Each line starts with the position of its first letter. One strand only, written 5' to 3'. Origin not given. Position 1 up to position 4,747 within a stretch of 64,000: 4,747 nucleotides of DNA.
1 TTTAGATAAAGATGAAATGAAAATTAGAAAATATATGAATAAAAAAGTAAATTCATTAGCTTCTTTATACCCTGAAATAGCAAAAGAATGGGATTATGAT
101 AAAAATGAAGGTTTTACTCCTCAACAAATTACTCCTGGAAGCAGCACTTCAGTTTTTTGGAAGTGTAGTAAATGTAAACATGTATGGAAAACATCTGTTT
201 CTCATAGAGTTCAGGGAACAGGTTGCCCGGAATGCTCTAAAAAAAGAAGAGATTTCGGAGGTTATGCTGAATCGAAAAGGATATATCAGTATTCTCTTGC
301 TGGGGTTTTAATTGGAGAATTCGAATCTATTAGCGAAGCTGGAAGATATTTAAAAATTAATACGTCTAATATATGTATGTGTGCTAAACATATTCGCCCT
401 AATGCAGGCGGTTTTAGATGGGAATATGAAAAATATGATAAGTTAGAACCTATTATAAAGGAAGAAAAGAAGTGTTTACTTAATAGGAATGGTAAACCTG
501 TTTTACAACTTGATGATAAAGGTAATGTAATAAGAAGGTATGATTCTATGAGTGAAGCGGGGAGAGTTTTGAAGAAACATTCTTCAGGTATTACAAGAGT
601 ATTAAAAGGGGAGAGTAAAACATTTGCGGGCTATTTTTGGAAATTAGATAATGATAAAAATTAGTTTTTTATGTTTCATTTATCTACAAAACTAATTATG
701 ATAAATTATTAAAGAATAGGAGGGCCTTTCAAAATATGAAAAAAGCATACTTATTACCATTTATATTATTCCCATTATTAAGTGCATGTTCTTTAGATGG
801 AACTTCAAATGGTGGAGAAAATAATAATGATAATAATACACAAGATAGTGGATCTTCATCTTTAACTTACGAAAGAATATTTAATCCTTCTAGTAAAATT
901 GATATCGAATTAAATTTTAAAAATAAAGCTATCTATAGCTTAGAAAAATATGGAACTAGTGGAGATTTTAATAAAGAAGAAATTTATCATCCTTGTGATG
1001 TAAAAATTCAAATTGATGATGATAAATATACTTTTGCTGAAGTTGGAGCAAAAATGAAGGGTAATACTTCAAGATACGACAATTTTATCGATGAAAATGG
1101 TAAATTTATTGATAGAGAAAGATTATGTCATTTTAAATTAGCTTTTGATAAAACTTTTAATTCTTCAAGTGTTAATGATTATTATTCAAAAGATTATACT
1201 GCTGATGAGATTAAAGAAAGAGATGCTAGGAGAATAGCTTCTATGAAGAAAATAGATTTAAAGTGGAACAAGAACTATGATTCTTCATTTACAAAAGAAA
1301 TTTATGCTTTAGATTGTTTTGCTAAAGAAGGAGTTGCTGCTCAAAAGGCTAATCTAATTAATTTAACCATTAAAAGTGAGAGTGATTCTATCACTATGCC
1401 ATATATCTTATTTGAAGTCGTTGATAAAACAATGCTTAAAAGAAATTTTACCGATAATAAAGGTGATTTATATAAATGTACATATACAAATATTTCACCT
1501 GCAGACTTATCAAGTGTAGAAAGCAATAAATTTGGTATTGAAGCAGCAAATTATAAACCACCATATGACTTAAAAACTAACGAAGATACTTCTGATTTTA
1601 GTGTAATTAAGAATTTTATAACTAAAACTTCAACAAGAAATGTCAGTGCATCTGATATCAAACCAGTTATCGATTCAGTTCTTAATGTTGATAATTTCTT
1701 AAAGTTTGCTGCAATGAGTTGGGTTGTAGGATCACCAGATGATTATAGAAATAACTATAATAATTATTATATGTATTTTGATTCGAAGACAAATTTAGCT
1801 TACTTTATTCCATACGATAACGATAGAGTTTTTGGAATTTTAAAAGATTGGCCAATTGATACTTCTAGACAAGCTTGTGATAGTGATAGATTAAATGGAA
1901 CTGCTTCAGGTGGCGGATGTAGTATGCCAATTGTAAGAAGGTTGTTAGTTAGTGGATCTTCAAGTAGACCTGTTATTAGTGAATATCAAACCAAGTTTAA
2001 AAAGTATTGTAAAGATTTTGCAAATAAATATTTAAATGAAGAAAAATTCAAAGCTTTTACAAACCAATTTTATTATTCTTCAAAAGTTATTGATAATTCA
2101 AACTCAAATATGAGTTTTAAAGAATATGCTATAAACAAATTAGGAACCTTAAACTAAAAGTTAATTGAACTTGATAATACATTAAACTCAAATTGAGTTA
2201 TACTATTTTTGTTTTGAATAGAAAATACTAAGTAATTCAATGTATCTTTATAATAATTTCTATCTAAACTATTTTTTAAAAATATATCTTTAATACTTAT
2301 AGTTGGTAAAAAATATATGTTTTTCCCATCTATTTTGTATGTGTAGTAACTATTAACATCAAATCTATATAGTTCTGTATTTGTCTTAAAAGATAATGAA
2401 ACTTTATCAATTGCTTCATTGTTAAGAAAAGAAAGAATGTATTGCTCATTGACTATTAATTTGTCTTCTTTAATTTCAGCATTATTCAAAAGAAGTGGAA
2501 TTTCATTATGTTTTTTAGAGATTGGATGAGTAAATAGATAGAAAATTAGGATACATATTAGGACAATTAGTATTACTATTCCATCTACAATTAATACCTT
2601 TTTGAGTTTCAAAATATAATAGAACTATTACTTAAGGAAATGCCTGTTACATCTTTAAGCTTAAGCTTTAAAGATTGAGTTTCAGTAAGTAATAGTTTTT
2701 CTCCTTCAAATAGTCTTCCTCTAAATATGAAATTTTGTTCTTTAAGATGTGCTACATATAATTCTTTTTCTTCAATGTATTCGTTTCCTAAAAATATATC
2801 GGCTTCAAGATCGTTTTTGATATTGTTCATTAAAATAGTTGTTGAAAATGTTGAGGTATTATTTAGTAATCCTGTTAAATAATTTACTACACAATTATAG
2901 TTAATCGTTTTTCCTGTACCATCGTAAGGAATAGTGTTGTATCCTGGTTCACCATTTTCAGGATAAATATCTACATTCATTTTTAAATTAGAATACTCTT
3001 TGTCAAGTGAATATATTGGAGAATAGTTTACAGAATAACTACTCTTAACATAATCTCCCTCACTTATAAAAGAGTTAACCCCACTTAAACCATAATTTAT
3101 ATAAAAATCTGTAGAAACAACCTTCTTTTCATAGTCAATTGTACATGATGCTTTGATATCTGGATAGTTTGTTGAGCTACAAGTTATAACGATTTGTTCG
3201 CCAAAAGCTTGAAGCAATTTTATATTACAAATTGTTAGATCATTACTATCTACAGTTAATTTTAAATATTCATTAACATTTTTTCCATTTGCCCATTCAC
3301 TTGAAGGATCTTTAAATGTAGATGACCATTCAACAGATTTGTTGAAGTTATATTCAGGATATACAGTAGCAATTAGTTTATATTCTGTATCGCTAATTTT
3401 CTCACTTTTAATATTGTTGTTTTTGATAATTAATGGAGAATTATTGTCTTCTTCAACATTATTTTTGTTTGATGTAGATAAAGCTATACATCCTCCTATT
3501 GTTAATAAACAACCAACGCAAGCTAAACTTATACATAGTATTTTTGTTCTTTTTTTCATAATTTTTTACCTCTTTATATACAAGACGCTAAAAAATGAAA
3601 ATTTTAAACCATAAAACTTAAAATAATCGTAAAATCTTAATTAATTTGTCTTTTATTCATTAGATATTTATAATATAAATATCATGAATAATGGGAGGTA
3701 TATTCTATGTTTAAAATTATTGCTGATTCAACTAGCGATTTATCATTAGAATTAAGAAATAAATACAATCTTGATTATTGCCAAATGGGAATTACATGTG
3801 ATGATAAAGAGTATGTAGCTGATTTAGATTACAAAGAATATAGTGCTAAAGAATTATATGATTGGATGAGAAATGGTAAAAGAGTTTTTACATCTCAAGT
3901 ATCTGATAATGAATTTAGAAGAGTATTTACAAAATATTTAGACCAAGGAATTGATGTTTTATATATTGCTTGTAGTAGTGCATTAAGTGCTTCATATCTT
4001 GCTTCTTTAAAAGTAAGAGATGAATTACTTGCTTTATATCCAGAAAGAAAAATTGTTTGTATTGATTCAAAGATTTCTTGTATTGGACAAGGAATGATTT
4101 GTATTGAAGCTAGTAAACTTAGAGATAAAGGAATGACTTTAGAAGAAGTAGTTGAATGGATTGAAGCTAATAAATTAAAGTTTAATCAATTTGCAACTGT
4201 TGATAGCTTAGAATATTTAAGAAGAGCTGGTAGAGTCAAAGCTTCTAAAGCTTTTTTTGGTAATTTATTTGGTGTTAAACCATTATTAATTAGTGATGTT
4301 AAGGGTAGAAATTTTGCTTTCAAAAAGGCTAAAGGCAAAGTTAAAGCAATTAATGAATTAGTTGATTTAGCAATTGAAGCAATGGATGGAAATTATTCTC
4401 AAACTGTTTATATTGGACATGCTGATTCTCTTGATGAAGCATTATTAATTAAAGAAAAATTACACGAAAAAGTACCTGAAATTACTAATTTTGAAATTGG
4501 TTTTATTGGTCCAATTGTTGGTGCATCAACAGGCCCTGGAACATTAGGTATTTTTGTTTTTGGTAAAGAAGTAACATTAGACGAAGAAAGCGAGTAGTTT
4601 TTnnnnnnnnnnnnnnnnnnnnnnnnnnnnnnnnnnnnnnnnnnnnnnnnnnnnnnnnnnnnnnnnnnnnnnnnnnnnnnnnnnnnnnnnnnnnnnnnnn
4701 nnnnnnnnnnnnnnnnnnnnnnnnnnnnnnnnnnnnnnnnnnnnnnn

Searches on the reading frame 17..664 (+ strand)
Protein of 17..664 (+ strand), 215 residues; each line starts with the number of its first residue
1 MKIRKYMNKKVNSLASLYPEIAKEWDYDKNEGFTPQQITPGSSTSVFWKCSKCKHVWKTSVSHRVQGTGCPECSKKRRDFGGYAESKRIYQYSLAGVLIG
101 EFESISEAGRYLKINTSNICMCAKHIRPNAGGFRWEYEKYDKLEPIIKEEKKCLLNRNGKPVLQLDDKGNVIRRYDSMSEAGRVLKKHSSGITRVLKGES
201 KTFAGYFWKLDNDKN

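Call 28: search_protein_families(library=pfam, proteins=[window:17-664:+], max_evalue=0.001)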
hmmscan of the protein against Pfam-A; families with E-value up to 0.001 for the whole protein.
window:17-664:+ (215 aa): 3 families
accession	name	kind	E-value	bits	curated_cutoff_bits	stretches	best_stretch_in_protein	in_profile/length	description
PF14311.12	DUF4379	-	5.1e-23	81.5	24.5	1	21-76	1-56/56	Probable Treble clef zinc finger domain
PF07453.19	NUMOD1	-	2.1e-13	50.5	22.8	1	87-119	1-33/37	NUMOD1 domain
PF22083.2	I-HmuI_NUMOD-like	-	2.2e-11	43.6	27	1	172-207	9-44/46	DNA endonuclease I-HmuI-like, NUMOD-like domain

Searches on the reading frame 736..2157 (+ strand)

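Call 28: search_protein_families(library=pfam, proteins=[window:736-2157:+], max_evalue=0.001)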
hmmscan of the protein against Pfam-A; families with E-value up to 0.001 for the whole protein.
window:736-2157:+ (473 aa): 1 family
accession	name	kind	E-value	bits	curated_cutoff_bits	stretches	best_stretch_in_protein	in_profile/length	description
PF08757.17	CotH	-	9.6e-23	81.6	23.8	1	160-444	24-279/322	CotH kinase protein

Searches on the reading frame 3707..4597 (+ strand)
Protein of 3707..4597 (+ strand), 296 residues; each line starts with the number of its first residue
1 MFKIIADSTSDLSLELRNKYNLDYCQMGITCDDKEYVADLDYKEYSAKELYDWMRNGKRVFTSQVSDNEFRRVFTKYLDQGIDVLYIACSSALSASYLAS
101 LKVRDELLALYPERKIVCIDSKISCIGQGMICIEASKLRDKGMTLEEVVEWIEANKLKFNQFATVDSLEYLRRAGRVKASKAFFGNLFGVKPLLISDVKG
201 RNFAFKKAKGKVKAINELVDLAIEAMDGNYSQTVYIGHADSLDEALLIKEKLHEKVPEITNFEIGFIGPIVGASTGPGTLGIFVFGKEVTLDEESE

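Call 4: search_protein_families(library=pfam, proteins=[window:3707-4597:+], max_evalue=0.01)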
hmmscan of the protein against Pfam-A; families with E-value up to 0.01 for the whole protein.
window:3707-4597:+ (296 aa): 1 family
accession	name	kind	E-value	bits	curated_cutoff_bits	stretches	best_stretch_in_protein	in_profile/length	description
PF02645.21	DegV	-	2.5e-64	217.7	27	1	2-285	2-278/280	Uncharacterised protein, DegV family COG1307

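Call 5: search_protein_families(library=ncbifam, proteins=[window:3707-4597:+], max_evalue=0.01)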
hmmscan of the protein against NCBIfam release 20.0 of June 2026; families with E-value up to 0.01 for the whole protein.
window:3707-4597:+ (296 aa): 2 families
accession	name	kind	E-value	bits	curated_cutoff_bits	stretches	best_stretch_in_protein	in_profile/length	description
TIGR00762.1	DegV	domain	2.2e-67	227.2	99.7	1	2-284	1-275/276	DegV family EDD domain-containing protein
NF038249.1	fatty_FakB1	equivalog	8.2e-37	126.9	350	1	4-290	5-285/286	fatty acid kinase binding subunit FakB1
